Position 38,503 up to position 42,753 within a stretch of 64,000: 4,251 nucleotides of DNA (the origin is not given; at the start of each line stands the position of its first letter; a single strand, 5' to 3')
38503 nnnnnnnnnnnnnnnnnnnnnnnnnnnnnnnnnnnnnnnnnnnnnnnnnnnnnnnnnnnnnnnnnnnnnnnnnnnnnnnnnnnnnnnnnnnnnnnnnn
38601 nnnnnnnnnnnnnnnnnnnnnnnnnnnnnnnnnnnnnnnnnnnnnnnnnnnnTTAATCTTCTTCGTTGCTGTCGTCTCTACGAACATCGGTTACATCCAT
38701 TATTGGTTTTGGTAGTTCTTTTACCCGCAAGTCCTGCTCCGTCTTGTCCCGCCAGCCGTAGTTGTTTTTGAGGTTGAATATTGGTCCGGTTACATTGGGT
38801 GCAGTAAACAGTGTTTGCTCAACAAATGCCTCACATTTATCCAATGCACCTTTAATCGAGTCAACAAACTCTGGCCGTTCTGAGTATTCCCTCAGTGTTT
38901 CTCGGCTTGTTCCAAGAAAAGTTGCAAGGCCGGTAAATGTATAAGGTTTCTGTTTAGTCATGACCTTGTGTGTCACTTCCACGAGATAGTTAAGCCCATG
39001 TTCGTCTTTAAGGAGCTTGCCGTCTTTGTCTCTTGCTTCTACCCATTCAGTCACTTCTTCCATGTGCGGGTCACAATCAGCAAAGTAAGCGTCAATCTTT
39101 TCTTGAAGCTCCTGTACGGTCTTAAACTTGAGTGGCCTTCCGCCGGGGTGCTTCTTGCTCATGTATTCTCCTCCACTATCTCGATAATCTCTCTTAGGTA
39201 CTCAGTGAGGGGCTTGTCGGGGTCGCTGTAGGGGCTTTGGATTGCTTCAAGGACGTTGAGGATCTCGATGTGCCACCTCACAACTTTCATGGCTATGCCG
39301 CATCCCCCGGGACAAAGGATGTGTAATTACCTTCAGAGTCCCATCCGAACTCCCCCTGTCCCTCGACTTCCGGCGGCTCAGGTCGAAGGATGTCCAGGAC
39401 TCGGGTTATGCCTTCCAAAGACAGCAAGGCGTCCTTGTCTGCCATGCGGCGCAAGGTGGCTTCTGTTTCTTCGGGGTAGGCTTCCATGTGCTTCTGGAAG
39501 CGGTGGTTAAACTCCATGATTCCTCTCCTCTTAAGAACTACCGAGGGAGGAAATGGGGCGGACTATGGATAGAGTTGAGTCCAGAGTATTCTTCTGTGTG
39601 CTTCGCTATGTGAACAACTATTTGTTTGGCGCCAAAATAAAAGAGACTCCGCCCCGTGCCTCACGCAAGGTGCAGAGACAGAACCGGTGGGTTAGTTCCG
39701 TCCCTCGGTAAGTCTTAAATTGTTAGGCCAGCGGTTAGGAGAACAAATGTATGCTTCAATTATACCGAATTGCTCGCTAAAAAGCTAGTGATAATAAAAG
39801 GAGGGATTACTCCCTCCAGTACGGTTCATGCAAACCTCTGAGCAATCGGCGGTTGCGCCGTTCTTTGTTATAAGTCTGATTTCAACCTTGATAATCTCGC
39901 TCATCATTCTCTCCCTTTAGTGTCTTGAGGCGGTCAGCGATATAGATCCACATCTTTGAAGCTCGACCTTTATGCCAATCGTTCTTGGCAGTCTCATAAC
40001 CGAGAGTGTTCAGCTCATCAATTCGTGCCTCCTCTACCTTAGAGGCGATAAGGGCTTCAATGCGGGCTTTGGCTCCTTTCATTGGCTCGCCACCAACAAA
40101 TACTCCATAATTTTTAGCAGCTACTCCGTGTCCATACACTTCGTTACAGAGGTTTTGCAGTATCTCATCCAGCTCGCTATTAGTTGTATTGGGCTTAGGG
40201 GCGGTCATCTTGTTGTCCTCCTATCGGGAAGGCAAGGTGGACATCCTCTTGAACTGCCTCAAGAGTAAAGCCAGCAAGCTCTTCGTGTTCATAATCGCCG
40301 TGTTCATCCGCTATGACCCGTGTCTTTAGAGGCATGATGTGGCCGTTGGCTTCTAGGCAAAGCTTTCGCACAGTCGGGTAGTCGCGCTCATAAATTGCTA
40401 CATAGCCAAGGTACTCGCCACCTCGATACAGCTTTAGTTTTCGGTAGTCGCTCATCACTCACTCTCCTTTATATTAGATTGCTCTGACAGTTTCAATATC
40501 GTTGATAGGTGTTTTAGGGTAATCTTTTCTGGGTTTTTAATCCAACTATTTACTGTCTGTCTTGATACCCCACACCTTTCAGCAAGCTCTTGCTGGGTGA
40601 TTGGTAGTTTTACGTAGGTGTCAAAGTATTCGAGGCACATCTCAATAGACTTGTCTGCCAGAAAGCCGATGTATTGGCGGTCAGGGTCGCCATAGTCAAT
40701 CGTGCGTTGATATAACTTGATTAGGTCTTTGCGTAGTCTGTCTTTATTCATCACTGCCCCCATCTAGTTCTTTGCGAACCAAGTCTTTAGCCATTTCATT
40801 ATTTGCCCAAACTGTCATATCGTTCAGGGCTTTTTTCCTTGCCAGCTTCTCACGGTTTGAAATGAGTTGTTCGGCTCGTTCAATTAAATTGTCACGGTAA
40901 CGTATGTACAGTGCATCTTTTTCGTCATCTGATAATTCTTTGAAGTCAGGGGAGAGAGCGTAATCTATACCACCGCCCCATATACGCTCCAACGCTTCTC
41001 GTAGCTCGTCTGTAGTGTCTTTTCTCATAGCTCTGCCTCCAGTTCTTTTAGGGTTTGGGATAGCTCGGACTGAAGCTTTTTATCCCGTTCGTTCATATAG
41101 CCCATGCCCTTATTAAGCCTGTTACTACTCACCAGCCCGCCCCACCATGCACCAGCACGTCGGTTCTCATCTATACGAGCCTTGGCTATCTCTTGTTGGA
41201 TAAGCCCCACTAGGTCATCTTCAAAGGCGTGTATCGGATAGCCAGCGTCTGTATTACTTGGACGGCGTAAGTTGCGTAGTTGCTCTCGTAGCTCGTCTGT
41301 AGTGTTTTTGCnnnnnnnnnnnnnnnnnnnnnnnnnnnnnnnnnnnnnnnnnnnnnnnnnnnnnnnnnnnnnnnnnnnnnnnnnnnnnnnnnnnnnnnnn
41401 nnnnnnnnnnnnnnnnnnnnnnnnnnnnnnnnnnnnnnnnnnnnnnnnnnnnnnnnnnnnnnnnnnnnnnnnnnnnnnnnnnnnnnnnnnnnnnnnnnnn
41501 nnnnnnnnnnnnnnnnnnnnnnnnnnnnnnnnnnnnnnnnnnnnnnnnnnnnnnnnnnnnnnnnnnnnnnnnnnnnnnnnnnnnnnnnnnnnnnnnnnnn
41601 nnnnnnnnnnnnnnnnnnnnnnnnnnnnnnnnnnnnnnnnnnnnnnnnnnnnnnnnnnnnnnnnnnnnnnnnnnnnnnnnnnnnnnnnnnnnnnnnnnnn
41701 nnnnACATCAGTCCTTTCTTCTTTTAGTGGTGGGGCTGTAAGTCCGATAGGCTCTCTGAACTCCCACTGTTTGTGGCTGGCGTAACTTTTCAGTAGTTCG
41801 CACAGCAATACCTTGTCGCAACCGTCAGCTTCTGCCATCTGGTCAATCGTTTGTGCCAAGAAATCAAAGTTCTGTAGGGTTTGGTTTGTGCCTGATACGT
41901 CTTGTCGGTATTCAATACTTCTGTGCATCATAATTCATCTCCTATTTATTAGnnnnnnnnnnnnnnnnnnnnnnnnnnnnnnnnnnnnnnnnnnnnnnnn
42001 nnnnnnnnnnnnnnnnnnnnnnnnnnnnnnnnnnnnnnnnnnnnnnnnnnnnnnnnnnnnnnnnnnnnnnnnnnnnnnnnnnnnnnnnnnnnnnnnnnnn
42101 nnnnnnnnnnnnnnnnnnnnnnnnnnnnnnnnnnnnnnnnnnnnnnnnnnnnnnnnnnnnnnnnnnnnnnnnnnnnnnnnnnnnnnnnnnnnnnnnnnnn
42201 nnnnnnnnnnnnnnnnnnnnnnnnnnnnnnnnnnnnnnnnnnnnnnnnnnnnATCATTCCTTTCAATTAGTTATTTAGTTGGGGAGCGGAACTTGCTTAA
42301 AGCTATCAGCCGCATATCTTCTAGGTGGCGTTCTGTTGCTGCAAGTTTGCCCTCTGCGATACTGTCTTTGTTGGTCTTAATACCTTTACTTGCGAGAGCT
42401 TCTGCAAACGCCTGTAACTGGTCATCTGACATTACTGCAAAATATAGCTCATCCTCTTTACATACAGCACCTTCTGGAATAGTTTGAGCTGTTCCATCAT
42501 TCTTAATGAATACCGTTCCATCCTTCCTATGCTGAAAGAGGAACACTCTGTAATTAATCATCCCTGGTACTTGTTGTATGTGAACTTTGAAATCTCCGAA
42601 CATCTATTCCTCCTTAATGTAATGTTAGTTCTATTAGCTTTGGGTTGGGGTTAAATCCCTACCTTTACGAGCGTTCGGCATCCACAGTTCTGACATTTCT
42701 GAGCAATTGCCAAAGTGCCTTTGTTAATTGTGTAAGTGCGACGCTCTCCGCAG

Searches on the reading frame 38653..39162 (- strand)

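Call 25: search_protein_families(library=pfam, max_evalue=0.01, proteins=[window:38653-39162:-])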
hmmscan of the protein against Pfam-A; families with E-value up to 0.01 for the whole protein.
window:38653-39162:- (169 aa): 1 family
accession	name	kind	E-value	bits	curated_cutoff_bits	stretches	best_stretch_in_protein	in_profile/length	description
PF16677.11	GP3_package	-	7.2e-21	74.8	29.4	1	8-142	1-104/105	DNA-packaging protein gp3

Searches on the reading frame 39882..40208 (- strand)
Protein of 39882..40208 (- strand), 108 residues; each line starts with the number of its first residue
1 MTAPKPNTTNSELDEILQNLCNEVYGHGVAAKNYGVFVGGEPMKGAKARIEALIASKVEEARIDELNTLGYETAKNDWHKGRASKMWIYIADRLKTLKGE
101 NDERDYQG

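Call 25: search_protein_families(library=pfam, max_evalue=0.01, proteins=[window:39882-40208:-])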
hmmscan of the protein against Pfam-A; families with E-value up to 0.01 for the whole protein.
window:39882-40208:- (108 aa): 0 families

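Call 77: search_protein_families(library=phrogs, max_evalue=0.01, proteins=[window:39882-40208:-])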
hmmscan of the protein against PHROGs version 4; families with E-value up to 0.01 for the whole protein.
window:39882-40208:- (108 aa): 1 family
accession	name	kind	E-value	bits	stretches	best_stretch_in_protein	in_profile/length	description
phrog_554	-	unknown function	0.0029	18.8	1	7-42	61-94/109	-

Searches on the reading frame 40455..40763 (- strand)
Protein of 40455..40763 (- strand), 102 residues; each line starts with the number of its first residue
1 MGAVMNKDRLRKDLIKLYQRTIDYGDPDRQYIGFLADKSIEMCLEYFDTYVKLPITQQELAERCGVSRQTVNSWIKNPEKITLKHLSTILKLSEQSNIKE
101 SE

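Call 25: search_protein_families(library=pfam, max_evalue=0.01, proteins=[window:40455-40763:-])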
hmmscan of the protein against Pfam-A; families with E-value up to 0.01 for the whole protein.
window:40455-40763:- (102 aa): 22 families
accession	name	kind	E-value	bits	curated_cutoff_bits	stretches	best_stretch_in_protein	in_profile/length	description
PF01381.28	HTH_3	-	3.3e-08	33.9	23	1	55-91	10-46/55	Helix-turn-helix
PF13545.12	HTH_Crp_2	-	2.6e-06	27.8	27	1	49-73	17-41/70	Crp-like helix-turn-helix domain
PF13443.12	HTH_26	-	5e-06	27.1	22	1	55-91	11-48/63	Cro/C1-type HTH DNA-binding domain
PF13384.12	HTH_23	-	1.6e-05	25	24.6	1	56-77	19-40/50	Homeodomain-like domain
PF08279.18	HTH_11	-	1.7e-05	25.1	25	1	54-76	15-37/55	HTH domain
PF15943.11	YdaS_toxin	-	4e-05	23.8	30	1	57-94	11-48/65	Bacterial toxin YdaS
PF13412.12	HTH_24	-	4.3e-05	23.5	21.9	1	55-76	18-39/48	Winged helix-turn-helix DNA-binding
PF12802.13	MarR_2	-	7.9e-05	23.2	27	1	54-73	19-39/61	MarR family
PF07037.17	YfeC-like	-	9e-05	23.2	22.9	1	56-78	2-24/122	Transcription regulator YfeC-like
PF04297.20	UPF0122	-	0.00034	21.3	22.7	1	44-97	23-75/101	Putative helix-turn-helix protein, YlxM / p13 like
PF13730.12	HTH_36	-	0.00065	19.9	25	1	56-77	27-48/55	Helix-turn-helix domain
PF12728.13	HTH_17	-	0.00082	20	27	1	56-77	3-24/51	Helix-turn-helix domain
PF04545.22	Sigma70_r4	-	0.00088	19.2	24.1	1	54-75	20-41/50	Sigma-70, region 4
PF13551.12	HTH_29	-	0.0019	18.7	28.1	1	56-76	14-34/64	Winged helix-turn helix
PF17762.8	HTH_ParB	-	0.0021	18.6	22.6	1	39-73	5-39/102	ParB HTH domain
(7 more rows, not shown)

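Call 77: search_protein_families(library=phrogs, max_evalue=0.01, proteins=[window:40455-40763:-])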
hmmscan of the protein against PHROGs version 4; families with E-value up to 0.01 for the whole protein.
window:40455-40763:- (102 aa): 30 families (the best 25 are shown)
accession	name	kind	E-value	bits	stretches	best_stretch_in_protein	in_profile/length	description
phrog_8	-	transcription regulation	1.5e-07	32.2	1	55-90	90-128/346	transcriptional regulator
phrog_4151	-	DNA, RNA and nucleotide metabolism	8e-07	30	1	49-77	16-43/154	DNA binding protein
phrog_1373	-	transcription regulation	1.4e-06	29.4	1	55-89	77-111/166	transcriptional regulator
phrog_35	-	transcription regulation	5e-06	27.7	1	41-93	72-121/181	transcriptional repressor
phrog_2538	-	head and packaging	1.1e-05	26.5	1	44-79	15-43/129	terminase small subunit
phrog_4779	-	transcription regulation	1.7e-05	26.2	1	53-97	14-57/98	transcriptional regulator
phrog_3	-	transcription regulation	4.3e-05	24.4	1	55-92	102-136/430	transcriptional repressor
phrog_1728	-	transcription regulation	4.7e-05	23.5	1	54-101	16-63/380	transcriptional regulator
phrog_7950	-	transcription regulation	8.4e-05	23.6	1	55-81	21-47/68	transcriptional repressor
phrog_4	-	transcription regulation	0.00018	21.6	1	54-98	147-186/400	transcriptional repressor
phrog_36540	-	unknown function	0.00025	21.7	1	54-93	12-51/196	-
phrog_2474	-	transcription regulation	0.00031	21.6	1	54-77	48-71/118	MerR-like transcriptional regulator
phrog_57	-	head and packaging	0.0006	20.7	1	55-78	13-36/199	terminase small subunit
phrog_2328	-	transcription regulation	0.001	19.9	1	55-84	29-61/128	transcriptional repressor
phrog_2439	-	transcription regulation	0.0011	19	1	55-91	21-57/367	transcriptional regulator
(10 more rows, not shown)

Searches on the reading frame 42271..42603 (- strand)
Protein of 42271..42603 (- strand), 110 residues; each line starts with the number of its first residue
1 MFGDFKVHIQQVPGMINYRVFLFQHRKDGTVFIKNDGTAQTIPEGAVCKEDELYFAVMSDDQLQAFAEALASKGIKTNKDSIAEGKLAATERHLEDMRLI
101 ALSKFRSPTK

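Call 25: search_protein_families(library=pfam, max_evalue=0.01, proteins=[window:42271-42603:-])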
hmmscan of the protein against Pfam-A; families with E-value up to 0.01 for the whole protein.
window:42271-42603:- (110 aa): 0 families

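Call 77: search_protein_families(library=phrogs, max_evalue=0.01, proteins=[window:42271-42603:-])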
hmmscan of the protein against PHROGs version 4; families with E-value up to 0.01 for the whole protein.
window:42271-42603:- (110 aa): 1 family
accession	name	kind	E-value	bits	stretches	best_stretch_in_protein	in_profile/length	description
phrog_30489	-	unknown function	0.001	20.3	1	80-103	85-108/113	-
